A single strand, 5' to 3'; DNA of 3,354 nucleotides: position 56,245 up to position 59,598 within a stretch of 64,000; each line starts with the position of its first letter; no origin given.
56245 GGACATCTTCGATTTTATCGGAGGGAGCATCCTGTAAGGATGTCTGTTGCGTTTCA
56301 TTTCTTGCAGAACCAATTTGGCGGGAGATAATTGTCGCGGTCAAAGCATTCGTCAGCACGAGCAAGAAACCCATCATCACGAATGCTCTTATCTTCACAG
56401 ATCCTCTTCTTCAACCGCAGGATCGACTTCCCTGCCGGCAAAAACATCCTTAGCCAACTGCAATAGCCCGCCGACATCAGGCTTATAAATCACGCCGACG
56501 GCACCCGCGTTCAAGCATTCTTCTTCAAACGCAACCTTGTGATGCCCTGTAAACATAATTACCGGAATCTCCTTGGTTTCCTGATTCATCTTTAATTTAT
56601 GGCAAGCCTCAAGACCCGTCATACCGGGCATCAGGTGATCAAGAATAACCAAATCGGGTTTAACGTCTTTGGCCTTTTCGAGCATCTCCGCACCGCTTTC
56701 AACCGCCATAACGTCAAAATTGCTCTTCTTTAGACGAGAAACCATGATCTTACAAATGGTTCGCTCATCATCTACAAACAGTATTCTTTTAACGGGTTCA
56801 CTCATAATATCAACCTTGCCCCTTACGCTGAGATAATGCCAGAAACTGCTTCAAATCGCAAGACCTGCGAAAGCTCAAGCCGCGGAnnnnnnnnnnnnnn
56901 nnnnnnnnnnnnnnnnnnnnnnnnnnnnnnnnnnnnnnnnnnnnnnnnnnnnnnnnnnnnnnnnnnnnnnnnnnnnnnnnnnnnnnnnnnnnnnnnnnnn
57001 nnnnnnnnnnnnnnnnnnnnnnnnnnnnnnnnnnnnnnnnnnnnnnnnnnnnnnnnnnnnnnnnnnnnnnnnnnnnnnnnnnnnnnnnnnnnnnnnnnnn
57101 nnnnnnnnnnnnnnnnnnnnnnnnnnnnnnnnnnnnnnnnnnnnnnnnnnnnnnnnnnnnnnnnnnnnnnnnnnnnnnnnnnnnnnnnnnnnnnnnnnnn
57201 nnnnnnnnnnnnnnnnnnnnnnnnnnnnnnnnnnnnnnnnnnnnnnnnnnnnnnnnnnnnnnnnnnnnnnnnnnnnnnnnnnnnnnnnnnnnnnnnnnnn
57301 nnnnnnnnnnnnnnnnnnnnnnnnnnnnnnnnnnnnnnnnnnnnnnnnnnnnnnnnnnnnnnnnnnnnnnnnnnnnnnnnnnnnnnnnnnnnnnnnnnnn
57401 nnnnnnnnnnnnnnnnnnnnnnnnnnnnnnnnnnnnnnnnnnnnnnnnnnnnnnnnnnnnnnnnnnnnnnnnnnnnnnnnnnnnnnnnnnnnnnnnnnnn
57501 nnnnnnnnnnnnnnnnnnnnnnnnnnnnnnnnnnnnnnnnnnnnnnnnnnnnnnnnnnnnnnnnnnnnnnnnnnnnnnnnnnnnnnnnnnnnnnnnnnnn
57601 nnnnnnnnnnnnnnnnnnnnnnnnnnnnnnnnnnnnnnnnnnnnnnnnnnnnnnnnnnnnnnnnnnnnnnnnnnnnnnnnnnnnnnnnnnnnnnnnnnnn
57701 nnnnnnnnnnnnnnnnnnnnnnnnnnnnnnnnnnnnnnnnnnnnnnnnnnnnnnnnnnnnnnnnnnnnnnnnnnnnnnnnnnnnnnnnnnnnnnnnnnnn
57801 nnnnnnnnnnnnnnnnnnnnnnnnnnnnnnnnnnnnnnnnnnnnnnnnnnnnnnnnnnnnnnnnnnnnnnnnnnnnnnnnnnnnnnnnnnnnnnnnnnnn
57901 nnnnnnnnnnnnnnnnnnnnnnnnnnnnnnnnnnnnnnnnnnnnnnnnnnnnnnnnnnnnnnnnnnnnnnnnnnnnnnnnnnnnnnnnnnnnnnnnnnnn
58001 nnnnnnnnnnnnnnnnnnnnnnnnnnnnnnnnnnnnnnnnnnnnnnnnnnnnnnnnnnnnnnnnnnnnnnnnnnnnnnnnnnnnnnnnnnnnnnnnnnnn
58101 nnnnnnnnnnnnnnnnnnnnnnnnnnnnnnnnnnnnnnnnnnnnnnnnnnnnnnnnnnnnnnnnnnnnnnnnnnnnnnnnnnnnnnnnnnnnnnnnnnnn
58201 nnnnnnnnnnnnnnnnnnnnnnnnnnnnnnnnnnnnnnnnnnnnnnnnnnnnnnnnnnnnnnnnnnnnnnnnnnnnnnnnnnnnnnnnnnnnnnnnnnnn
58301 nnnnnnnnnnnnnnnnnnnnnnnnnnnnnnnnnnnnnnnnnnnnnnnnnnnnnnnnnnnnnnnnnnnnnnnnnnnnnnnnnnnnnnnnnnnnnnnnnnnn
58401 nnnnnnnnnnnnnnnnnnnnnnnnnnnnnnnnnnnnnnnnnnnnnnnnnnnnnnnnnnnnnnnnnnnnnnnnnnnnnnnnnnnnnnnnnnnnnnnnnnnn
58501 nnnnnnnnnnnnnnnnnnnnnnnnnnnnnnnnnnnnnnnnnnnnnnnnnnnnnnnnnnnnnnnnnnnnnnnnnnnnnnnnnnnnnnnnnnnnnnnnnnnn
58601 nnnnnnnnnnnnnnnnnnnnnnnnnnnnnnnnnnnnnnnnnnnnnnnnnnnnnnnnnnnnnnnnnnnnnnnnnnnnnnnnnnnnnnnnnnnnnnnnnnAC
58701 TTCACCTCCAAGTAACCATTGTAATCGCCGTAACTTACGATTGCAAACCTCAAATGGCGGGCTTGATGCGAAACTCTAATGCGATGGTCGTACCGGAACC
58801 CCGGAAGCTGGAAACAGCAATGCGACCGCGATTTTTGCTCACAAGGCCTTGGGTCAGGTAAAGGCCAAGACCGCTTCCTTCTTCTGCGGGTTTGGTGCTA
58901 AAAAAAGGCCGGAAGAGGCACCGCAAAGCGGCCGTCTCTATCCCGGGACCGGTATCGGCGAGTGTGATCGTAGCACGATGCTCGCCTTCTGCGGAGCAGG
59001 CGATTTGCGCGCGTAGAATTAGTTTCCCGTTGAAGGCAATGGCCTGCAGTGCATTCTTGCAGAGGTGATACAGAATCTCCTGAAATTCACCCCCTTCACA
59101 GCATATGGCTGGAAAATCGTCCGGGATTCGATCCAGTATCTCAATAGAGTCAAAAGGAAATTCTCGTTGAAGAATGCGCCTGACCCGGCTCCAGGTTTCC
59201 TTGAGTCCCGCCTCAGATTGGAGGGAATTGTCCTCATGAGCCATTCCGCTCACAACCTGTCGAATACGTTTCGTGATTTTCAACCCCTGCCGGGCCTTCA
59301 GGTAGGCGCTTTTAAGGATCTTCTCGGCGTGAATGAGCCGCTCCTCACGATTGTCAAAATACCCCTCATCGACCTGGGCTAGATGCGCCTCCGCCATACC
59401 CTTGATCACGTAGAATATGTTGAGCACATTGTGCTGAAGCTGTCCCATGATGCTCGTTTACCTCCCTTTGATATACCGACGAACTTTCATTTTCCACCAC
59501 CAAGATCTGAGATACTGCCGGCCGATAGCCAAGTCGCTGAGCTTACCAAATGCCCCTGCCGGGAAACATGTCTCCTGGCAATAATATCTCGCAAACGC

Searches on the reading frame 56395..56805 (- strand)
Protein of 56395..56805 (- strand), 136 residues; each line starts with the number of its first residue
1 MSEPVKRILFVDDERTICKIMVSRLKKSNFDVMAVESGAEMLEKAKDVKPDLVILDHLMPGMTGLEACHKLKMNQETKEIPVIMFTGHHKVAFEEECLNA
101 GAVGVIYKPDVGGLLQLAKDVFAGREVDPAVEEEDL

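Call 48: search_protein_families(library=pfam, proteins=[window:56395-56805:-], max_evalue=0.001)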
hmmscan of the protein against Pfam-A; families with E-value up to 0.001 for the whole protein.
window:56395-56805:- (136 aa): 1 family
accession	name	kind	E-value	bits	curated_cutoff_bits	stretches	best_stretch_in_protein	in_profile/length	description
PF00072.30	Response_reg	-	8.3e-26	90.8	30.2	1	8-109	1-100/111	Response regulator receiver domain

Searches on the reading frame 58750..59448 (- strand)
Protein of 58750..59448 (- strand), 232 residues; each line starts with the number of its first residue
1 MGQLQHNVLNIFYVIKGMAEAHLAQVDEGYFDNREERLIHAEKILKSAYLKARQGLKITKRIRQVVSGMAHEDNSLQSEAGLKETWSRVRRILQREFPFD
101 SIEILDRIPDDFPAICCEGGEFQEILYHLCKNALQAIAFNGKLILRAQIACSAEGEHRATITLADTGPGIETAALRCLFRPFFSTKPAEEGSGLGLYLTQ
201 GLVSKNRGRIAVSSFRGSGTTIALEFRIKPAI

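Call 39: search_protein_families(library=pfam, proteins=[window:58750-59448:-], max_evalue=0.01)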
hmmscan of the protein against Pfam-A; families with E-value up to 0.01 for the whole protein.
window:58750-59448:- (232 aa): 1 family
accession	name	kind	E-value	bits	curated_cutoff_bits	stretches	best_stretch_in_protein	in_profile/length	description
PF02518.31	HATPase_c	-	1.2e-15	58.4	26.4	1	122-228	6-109/111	Histidine kinase-, DNA gyrase B-, and HSP90-like ATPase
